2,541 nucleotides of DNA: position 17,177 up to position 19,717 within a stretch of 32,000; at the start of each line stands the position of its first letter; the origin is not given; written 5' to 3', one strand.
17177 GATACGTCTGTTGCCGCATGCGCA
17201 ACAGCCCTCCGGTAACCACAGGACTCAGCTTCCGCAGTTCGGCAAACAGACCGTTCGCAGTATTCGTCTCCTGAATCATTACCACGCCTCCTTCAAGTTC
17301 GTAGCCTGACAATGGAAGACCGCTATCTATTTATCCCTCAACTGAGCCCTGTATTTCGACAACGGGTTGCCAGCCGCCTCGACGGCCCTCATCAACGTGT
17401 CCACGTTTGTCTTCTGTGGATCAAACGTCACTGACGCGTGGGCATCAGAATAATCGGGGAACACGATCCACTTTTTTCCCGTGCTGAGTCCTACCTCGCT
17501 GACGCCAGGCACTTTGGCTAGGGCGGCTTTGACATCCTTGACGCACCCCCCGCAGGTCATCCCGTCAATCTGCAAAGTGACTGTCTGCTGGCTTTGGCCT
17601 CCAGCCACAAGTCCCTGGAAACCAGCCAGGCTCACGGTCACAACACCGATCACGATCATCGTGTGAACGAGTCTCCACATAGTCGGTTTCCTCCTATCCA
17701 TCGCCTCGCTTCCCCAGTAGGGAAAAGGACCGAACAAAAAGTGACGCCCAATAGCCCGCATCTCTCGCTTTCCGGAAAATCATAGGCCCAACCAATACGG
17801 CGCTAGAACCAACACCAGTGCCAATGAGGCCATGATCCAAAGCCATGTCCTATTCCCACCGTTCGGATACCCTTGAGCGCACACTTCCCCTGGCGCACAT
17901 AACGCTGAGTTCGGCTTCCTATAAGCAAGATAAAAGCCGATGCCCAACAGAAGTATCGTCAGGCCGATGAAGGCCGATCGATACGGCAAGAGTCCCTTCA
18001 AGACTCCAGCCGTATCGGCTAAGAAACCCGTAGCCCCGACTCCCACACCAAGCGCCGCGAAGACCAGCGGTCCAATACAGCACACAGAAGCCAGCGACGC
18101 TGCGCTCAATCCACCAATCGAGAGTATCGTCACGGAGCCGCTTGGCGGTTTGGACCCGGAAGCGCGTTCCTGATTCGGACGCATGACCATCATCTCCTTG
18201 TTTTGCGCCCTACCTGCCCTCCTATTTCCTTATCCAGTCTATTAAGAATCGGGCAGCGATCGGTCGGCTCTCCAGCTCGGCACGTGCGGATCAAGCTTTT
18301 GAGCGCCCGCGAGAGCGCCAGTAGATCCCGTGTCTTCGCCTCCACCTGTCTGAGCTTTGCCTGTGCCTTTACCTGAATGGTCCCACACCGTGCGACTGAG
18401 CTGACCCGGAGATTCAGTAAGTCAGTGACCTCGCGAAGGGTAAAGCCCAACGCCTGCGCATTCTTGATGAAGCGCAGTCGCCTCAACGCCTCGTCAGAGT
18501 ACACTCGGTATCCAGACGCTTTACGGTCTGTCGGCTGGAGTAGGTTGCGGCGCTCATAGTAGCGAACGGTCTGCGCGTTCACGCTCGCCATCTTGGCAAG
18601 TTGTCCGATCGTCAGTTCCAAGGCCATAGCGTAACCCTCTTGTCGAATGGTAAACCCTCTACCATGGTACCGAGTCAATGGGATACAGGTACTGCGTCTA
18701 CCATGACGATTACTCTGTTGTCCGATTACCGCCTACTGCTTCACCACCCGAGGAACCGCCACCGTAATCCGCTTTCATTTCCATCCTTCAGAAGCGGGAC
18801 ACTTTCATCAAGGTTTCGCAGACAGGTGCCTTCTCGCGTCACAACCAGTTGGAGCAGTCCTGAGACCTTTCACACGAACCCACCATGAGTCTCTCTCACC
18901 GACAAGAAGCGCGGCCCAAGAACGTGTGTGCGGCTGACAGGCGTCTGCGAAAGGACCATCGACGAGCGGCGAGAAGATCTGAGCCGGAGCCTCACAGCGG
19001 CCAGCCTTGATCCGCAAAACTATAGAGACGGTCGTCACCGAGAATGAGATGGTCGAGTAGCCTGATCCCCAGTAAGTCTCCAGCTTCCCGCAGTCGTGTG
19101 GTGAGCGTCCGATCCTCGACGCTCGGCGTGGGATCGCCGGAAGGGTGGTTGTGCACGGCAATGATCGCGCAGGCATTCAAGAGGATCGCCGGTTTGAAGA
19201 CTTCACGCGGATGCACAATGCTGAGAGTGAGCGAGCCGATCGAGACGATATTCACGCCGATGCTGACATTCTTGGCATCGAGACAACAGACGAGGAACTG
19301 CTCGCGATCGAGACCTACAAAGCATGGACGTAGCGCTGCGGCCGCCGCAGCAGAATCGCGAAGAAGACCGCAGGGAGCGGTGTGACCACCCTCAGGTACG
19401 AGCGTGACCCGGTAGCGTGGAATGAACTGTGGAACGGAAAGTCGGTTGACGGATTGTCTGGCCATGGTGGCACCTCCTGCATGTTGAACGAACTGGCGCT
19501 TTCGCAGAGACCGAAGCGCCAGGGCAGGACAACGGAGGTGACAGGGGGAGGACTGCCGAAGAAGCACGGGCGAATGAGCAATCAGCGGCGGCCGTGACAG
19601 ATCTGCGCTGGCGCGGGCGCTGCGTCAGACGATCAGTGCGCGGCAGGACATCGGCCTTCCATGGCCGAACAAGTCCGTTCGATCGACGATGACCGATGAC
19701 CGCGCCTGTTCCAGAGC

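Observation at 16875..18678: A mer module (merR-merT-merP) with no merA, where a Cys-rich CMD/AhpD-fold protein takes the reductase slot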

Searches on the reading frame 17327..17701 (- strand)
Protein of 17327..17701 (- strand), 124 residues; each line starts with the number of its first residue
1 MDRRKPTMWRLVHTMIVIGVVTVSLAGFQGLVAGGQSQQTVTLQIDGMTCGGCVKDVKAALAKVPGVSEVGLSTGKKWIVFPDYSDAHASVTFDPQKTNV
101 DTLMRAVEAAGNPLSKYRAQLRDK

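Call 5: search_protein_families(library=pfam, proteins=[window:17327-17701:-], max_evalue=0.01)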
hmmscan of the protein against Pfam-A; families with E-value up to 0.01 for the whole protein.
window:17327-17701:- (124 aa): 1 family
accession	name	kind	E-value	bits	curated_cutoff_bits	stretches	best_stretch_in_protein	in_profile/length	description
PF00403.32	HMA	-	1e-12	48.6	24.8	1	42-76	1-35/62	Heavy-metal-associated domain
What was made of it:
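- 17327..17680 (-): merP, a periplasmic HMA-domain Hg(II) binding protein (117 aa; an alternative upstream ATG lies at 17701). HMA domain PF00403 (call 5).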

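Call 6: search_protein_families(library=ncbifam, proteins=[window:17327-17701:-], max_evalue=0.01)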
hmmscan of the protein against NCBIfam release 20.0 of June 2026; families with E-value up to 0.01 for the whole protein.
window:17327-17701:- (124 aa): 15 families
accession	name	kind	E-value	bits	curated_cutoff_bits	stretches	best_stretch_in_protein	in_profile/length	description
TIGR02052.1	MerP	equivalog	4.7e-16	59.1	92.55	1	37-115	21-89/92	mercury resistance system periplasmic binding protein MerP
NF041115.1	UxxU_metal_bind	equivalog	3.5e-14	52.7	95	1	38-111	3-66/74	metal-binding (seleno)protein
NF045683.1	MerT_CopZ_Se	exception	2.8e-13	49.9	375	1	19-115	142-228/235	MerT/CopZ fusion-like heavy metal transport selenoprotein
NF033556.1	MerTP_fusion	equivalog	5.1e-11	42.5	180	1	35-111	116-182/186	mercuric transport protein MerTP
NF033795.1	chaper_CopZ_Bs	exception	9.4e-11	41.8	91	1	41-111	2-62/66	copper chaperone CopZ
NF047957.1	CopZ_AFE_1862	equivalog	2.3e-10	40.8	85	1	42-74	2-34/62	CopZ family metallochaperone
NF033794.2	chaper_CopZ_Eh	exception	8e-09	35.5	95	1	42-111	3-62/68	copper chaperone CopZ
TIGR00003.1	TIGR00003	subfamily_domain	3.3e-08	33.6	62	1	41-112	2-63/66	copper ion binding protein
NF010311.1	PRK13748.1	subfamily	4.8e-08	32.3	600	1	42-112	2-61/560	mercury(II) reductase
NF007952.0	PRK10671.1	equivalog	4e-05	22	1316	1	35-70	99-134/838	copper-exporting P-type ATPase CopA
NF033781.1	chaper_CopP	exception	0.00083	19.5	112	1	41-79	2-40/65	copper-binding metallochaperone CopP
NF033775.1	P_type_ZntA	exception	0.0015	16.9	1240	1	37-90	46-99/732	Zn(II)/Cd(II)/Pb(II) translocating P-type ATPase ZntA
NF008262.1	PRK11033.1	equivalog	0.0028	16.2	1005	1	37-80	39-83/731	zinc/cadmium/mercury/lead-transporting ATPase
NF033553.1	MerP_Gpos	exception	0.0037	17.1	110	1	36-111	42-108/112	mercury resistance system substrate-binding protein MerP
NF004038.0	PRK05528.1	equivalog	0.008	16.3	200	0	50-109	7-70/157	peptide-methionine (S)-S-oxide reductase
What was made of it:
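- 17327..17680 (-): The best NCBIfam model is MerP TIGR02052, below its cut-off (call 6).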

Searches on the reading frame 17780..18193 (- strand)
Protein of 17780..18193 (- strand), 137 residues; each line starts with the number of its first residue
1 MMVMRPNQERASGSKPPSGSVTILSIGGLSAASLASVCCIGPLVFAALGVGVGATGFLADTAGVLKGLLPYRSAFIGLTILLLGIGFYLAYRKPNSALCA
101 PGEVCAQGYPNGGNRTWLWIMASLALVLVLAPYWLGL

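Call 5: search_protein_families(library=pfam, proteins=[window:17780-18193:-], max_evalue=0.01)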
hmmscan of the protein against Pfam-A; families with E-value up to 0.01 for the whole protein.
window:17780-18193:- (137 aa): 1 family
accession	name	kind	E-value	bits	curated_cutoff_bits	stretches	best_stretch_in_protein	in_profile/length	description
PF02411.20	MerT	-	3.4e-16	59.7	32.9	1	16-135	4-112/116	MerT mercuric transport protein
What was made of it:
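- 17780..18193 (-): merT, the inner-membrane Hg(II) transporter. PF02411 at 59.7 bits (call 5).
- Checked: merT (17780-18193): it matches PF02411 at 59.7 bits (call 5).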

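Call 6: search_protein_families(library=ncbifam, proteins=[window:17780-18193:-], max_evalue=0.01)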
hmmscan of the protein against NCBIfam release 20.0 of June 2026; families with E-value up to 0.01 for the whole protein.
window:17780-18193:- (137 aa): 4 families
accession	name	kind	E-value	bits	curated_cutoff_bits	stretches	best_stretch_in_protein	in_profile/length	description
NF010314.2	PRK13751.2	equivalog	5.1e-16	58.8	150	1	18-135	6-112/116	mercuric ion transporter MerT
NF045683.1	MerT_CopZ_Se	exception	3.6e-12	46.3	375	1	20-133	11-115/235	MerT/CopZ fusion-like heavy metal transport selenoprotein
NF033556.1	MerTP_fusion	equivalog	1.2e-09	38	180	1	28-134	2-99/186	mercuric transport protein MerTP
NF033560.1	merT_RC607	exception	7.3e-06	26.3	130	1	29-93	10-67/97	mercuric transport protein MerT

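Call 19: search_dna_similar(query=window:17780-18193:-, collection=plasmids, mode=protein, max_rows=15)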
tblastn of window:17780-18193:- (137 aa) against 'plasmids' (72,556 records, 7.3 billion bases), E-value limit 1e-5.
No match.
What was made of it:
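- Tried and rejected: MerT against plasmids. tblastn at E <= 1e-5 found nothing (call 19).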

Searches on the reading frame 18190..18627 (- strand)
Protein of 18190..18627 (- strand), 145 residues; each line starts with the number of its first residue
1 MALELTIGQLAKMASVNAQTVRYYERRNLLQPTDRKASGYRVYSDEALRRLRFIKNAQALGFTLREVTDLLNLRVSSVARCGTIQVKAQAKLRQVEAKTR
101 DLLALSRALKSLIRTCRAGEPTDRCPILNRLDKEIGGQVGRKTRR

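Call 5: search_protein_families(library=pfam, proteins=[window:18190-18627:-], max_evalue=0.01)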
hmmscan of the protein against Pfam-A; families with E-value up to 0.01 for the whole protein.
window:18190-18627:- (145 aa): 3 families
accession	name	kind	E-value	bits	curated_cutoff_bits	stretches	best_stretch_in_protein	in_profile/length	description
PF13411.12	MerR_1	-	1.2e-19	70.6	21.6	1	6-72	2-67/69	MerR HTH family regulatory protein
PF00376.29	MerR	-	1.3e-14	54.1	28.2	1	6-43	1-38/38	MerR family regulatory protein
PF09278.17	MerR-DNA-bind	-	2.1e-14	54.3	25.4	1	48-112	1-65/65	MerR, DNA binding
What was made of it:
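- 18190..18627 (-): merR, a MerR-family metal sensor that is co-directional with and the first gene of the operon. Pfam MerR_1, MerR and MerR-DNA-bind (call 5).
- Checked: merR (18190-18627, 145 aa): it matches Pfam MerR_1, MerR and MerR-DNA-bind (call 5).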

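Call 6: search_protein_families(library=ncbifam, proteins=[window:18190-18627:-], max_evalue=0.01)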
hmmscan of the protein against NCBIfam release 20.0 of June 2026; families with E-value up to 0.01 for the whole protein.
window:18190-18627:- (145 aa): 18 families
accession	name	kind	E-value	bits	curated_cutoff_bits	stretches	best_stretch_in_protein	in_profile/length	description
TIGR02051.1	MerR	equivalog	1.1e-36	125.8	150.85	1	6-131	1-124/124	mercury resistance transcriptional regulator MerR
NF007069.0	PRK09514.1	equivalog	4.6e-34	117.4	143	1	6-134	3-133/141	Zn(2+)-responsive transcriptional regulator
TIGR02043.1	ZntR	equivalog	4e-33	114.4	167.95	1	5-131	2-130/131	Zn(2+)-responsive transcriptional regulator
TIGR02044.1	CueR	equivalog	2.6e-28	98.6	147.4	1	6-131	2-126/127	Cu(I)-responsive transcriptional regulator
TIGR02047.1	CadR-PbrR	equivalog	4.9e-27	94.5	151.45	1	5-131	1-127/127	Cd(II)/Pb(II)-responsive transcriptional regulator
NF010315.0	PRK13752.1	subfamily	7.6e-24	84.4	261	1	4-134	7-135/144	mercury resistance transcriptional regulator MerR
NF007590.0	PRK10227.1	equivalog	2.9e-16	59.7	244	1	6-132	2-127/135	Cu(I)-responsive transcriptional regulator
TIGR02054.1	MerD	equivalog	3.5e-13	50.1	103.65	1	6-114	5-111/120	mercuric resistance transcriptional repressor MerD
TIGR01950.1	SoxR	equivalog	6.7e-13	48.6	116.9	1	4-133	1-128/142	redox-sensitive transcriptional activator SoxR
NF047375.1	HeatShock_HspR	equivalog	7.8e-11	41.8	105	1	6-79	5-74/92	heat shock protein transcriptional repressor HspR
NF053782.1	ChlnTransRegdde3219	equivalog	1.3e-10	41.2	450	1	5-101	7-101/278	choline utilization transcriptional activator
NF041849.1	trans_regNmlR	equivalog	1e-09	38.5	175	1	7-74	3-70/117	stress response transcriptional regulator NmlR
NF047377.1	heat_HspR_dupli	exception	9.2e-09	35.1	300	1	10-76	132-198/214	heat shock protein transcriptional repressor HspR, fused homodimer type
NF033783.1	coreg_MerD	equivalog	9.5e-09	35.7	170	1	6-104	5-100/121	mercury resistance co-regulator MerD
NF050798.1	TF_FtsR_Actino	equivalog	1e-07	32.3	150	1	15-59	16-59/223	transcriptional regulator FtsR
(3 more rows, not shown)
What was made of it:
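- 18190..18627 (-): The best NCBIfam model is MerR TIGR02051, at 125.8 bits against a cut-off of 150.85 (call 6).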

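Call 21: search_dna_similar(query=window:18190-18627:-, collection=plasmids, mode=protein, max_rows=25)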
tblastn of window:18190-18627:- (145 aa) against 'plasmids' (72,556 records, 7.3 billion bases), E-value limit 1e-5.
The search stops at 5000 records and this limit was reached: more records match than are counted here, and every count below describes the 5000 best-scoring records only.
Records with a match: at least 5000; places in all: 6486; records where one place covers at least 80% of the query: 4992.
Best place of each record, by identity: <60% 5000.
By first word of the organism name: Klebsiella 1785; Escherichia 839; Salmonella 480; Enterobacter 402; Citrobacter 243; Pseudomonas 195; Acinetobacter 115; Burkholderia 63; Aeromonas 58; Sinorhizobium 58; and 166 more.
By predicted mobility (MOB-suite, as given by PLSDB): conjugative 2890; non-mobilizable 1284; mobilizable 826.
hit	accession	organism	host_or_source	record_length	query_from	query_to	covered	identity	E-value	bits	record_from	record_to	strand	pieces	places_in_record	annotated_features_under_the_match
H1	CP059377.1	Ralstonia solanacearum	cell clture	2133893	1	140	97%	48.2%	2e-30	121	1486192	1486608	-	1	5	merR: Hg(II)-responsive transcriptional regulator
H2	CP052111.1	Ralstonia solanacearum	tomato,cell culture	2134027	1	140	97%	48.2%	2e-30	121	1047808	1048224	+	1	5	merR: Hg(II)-responsive transcriptional regulator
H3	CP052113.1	Ralstonia solanacearum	tomato,cell culture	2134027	1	140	97%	48.2%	2e-30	121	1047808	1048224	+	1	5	merR: Hg(II)-responsive transcriptional regulator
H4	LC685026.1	Pseudomonas aeruginosa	-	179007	1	141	97%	45.4%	2e-27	113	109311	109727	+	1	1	merR: transcriptional regulator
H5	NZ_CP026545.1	Cupriavidus metallidurans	single cell,soil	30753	5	143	96%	44.3%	6e-28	114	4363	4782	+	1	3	heavy metal-responsive transcriptional regulator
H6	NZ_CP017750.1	Cupriavidus sp. USMAA2-4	cell culture,Sungai Pinang, Penang, ...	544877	5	143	96%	44.3%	6e-28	114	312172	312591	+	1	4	heavy metal-responsive transcriptional regulator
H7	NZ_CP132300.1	Serratia marcescens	wastewater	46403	1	134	92%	45.5%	6e-27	111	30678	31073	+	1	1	merR: Hg(II)-responsive transcriptional regulator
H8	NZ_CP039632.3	Pseudomonas veronii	Bacterial culture,sediment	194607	1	134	92%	45.5%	9e-27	111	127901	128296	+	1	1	merR: Hg(II)-responsive transcriptional regulator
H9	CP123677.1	Salmonella enterica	animal-swine-market swine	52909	1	134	92%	45.5%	9e-27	110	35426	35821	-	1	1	merR: Hg(II)-responsive transcriptional regulator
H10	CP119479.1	Salmonella enterica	Product-Raw-Ground, Comminuted or ...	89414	1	134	92%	45.5%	9e-27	110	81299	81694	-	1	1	merR: Hg(II)-responsive transcriptional regulator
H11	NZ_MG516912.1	Proteus penneri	silver gull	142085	1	134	92%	45.5%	9e-27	110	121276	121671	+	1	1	merR: Hg(II)-responsive transcriptional regulator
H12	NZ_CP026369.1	Klebsiella quasipneumoniae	Homo sapiens,blood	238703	1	134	92%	45.5%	9e-27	110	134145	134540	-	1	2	merR: Hg(II)-responsive transcriptional regulator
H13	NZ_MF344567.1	Klebsiella pneumoniae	-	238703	1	134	92%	45.5%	9e-27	110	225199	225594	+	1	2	merR: Hg(II)-responsive transcriptional regulator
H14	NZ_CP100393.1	Aeromonas caviae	bile,bile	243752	1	134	92%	45.5%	9e-27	110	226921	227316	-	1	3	merR: Hg(II)-responsive transcriptional regulator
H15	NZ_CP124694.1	Klebsiella pneumoniae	Homo sapiens,Sputum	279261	1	134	92%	45.5%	9e-27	110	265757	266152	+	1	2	merR: Hg(II)-responsive transcriptional regulator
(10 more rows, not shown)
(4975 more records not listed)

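Call 23: get_annotated_region(hit=H9, flank=5000)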
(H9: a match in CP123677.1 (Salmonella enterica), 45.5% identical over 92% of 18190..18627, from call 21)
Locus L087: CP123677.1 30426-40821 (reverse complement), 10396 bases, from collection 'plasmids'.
description: Salmonella enterica subsp. enterica serovar 4,[5],12:i:- strain FSIS11922684 plasmid pFSIS11922684-1
organism: Salmonella enterica (NCBI taxid 440524)
taxonomy: Bacteria; Pseudomonadota; Gammaproteobacteria; Enterobacterales; Enterobacteriaceae; Salmonella; Salmonella enterica
host: -; source: animal-swine-market swine; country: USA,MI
typing (MOB-suite, as given by PLSDB): non-mobilizable; replicon IncFIB
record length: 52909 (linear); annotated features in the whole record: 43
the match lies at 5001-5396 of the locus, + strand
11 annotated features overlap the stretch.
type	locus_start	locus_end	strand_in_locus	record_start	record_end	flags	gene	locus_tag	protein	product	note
CDS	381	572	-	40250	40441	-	-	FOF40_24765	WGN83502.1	hypothetical protein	-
CDS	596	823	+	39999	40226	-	-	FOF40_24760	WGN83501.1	hypothetical protein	-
CDS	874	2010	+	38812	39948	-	-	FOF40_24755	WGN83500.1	DUF3883 domain-containing protein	-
CDS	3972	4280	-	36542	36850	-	-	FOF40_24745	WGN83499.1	GDCCVxC domain-containing (seleno)protein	-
CDS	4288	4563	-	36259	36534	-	merP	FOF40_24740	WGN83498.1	mercury resistance system periplasmic binding protein MerP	-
CDS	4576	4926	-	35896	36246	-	-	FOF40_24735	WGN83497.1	mercuric transporter MerT family protein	-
CDS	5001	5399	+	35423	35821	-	merR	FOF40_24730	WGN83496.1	Hg(II)-responsive transcriptional regulator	-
CDS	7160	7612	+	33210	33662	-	-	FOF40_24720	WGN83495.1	hypothetical protein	-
CDS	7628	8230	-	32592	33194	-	-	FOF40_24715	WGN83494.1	hypothetical protein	-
CDS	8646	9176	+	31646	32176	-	-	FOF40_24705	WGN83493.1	hypothetical protein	-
CDS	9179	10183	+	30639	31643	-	-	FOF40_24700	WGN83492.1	tyrosine-type recombinase/integrase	-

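Call 25: get_annotated_region(hit=H12, flank=5000)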
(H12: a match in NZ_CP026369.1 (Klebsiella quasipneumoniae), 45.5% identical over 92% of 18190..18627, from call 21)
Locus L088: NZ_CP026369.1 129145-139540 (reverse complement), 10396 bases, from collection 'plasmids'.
description: Klebsiella quasipneumoniae strain A708 plasmid pA708-1, complete sequence
organism: Klebsiella quasipneumoniae (NCBI taxid 1463165)
taxonomy: Bacteria; Pseudomonadota; Gammaproteobacteria; Enterobacterales; Enterobacteriaceae; Klebsiella; Klebsiella quasipneumoniae
host: -; source: Homo sapiens,blood; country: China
typing (MOB-suite, as given by PLSDB): conjugative; replicon IncU; relaxase MOBH; mating-pair formation MPF_F
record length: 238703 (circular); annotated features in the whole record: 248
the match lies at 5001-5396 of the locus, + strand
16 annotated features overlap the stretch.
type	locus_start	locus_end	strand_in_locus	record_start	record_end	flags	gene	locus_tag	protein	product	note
CDS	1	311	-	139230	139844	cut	-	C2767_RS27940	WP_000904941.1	recombinase family protein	GO:0006310 - DNA recombination [Evidence IEA]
CDS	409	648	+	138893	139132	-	-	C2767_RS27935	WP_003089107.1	ribbon-helix-helix domain-containing protein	-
CDS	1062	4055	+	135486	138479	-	-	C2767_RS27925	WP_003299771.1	Tn3 family transposase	-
CDS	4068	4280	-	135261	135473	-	-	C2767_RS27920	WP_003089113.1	GDCCVxC domain-containing (seleno)protein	-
CDS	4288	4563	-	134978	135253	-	merP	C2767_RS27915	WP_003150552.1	mercury resistance system periplasmic binding protein MerP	-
CDS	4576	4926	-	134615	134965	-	-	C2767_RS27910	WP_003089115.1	mercuric transporter MerT family protein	-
CDS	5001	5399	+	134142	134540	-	merR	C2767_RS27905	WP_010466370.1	Hg(II)-responsive transcriptional regulator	-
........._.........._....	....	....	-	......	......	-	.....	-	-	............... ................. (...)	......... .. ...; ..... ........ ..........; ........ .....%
CDS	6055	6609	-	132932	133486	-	-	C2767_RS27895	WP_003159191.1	aminoglycoside N-acetyltransferase AAC(6')-Ib4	-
predicted_resistance_gene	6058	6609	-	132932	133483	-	aac(6')-Ib4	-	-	aminoglycoside N-acetyltransferase AAC(6')-Ib4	predicted by amrfinderplus; class AMINOGLYCOSIDE; identity 100.0%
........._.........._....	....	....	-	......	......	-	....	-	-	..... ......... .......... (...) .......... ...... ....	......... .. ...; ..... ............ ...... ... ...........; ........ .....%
predicted_resistance_gene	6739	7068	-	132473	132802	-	qacG2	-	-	quaternary ammonium compound efflux SMR transporter QacG2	predicted by amrfinderplus; class QUATERNARY AMMONIUM; identity 100.0%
CDS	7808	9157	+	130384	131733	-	ltrA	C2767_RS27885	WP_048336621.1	group II intron reverse transcriptase/maturase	GO:0000373 - Group II intron splicing [Evidence IEA]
CDS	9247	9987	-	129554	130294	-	-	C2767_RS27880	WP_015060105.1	subclass B1 metallo-beta-lactamase IMP-4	-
predicted_resistance_gene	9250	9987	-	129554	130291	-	blaIMP-4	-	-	subclass B1 metallo-beta-lactamase IMP-4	predicted by amrfinderplus; class BETA-LACTAM; identity 100.0%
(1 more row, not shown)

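Call 27: get_annotated_region(hit=H8, flank=5000)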
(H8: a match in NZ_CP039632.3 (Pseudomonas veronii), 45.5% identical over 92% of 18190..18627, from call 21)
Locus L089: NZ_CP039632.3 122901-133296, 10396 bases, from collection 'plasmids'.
description: Pseudomonas veronii strain Pvy plasmid unnamed, complete sequence
organism: Pseudomonas veronii (NCBI taxid 76761)
taxonomy: Bacteria; Pseudomonadota; Gammaproteobacteria; Pseudomonadales; Pseudomonadaceae; Pseudomonas; Pseudomonas veronii
host: -; source: Bacterial culture,sediment; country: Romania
typing (MOB-suite, as given by PLSDB): conjugative; replicon IncP; relaxase MOBH; mating-pair formation MPF_G
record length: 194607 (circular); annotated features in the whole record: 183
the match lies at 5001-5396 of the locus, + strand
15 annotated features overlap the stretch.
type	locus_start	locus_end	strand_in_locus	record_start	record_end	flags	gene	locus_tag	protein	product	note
CDS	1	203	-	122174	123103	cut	-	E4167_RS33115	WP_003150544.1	recombinase family protein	GO:0006310 - DNA recombination [Evidence IEA]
CDS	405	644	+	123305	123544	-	-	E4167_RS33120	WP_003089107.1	ribbon-helix-helix domain-containing protein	-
CDS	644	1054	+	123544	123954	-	-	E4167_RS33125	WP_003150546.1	putative toxin-antitoxin system toxin component, PIN family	-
CDS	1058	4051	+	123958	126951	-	-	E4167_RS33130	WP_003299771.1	Tn3 family transposase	-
CDS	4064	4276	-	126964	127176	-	-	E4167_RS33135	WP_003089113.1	GDCCVxC domain-containing (seleno)protein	-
CDS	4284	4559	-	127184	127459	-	merP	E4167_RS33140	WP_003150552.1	mercury resistance system periplasmic binding protein MerP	-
CDS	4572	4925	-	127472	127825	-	-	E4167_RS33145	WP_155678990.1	mercuric transporter MerT family protein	-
CDS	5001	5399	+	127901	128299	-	merR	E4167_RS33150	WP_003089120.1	Hg(II)-responsive transcriptional regulator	-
CDS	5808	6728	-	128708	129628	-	-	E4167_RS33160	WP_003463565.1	cation diffusion facilitator family transporter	-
CDS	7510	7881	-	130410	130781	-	-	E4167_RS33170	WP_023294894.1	hypothetical protein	-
CDS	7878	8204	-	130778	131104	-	-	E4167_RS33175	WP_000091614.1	hypothetical protein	-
CDS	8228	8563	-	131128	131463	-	-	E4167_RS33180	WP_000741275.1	hypothetical protein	-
CDS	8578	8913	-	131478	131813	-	-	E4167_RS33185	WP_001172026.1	helix-turn-helix transcriptional regulator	-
CDS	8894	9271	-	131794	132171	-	-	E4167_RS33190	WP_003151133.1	type II toxin-antitoxin system RelE/ParE family toxin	-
CDS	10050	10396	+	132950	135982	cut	-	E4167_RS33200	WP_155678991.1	Tn3 family transposase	-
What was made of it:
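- Truncated mer remnants are common on plasmids (calls 23, 25, 27).
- Tried and rejected: The first three MerR hits I opened were truncated Tn5051-like merR-merT-merP-GDCCVxC remnants (calls 23, 25, 27).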

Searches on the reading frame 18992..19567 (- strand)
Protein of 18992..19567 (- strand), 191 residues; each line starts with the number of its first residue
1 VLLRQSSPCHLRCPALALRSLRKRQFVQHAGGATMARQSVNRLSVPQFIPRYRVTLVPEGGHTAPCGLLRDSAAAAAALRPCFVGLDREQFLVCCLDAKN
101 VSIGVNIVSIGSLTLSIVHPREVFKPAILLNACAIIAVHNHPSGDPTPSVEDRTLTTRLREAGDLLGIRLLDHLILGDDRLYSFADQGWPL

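Call 5: search_protein_families(library=pfam, proteins=[window:18992-19567:-], max_evalue=0.01)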
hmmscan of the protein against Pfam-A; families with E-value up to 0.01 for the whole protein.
window:18992-19567:- (191 aa): 1 family
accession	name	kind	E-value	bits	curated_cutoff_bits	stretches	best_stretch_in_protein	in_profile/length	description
PF04002.20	RadC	-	3.6e-41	140.3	22.1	1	70-189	2-121/121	RadC-like JAB domain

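Call 6: search_protein_families(library=ncbifam, proteins=[window:18992-19567:-], max_evalue=0.01)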
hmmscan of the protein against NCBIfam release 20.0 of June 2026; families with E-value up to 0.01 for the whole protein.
window:18992-19567:- (191 aa): 2 families
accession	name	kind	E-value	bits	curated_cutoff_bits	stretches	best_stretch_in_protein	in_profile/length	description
NF000642.1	PRK00024.1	equivalog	2.8e-39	135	180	1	69-189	91-211/212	RadC family protein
TIGR00608.1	radc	subfamily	5.7e-37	127.6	133.85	1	70-189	98-217/218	RadC family protein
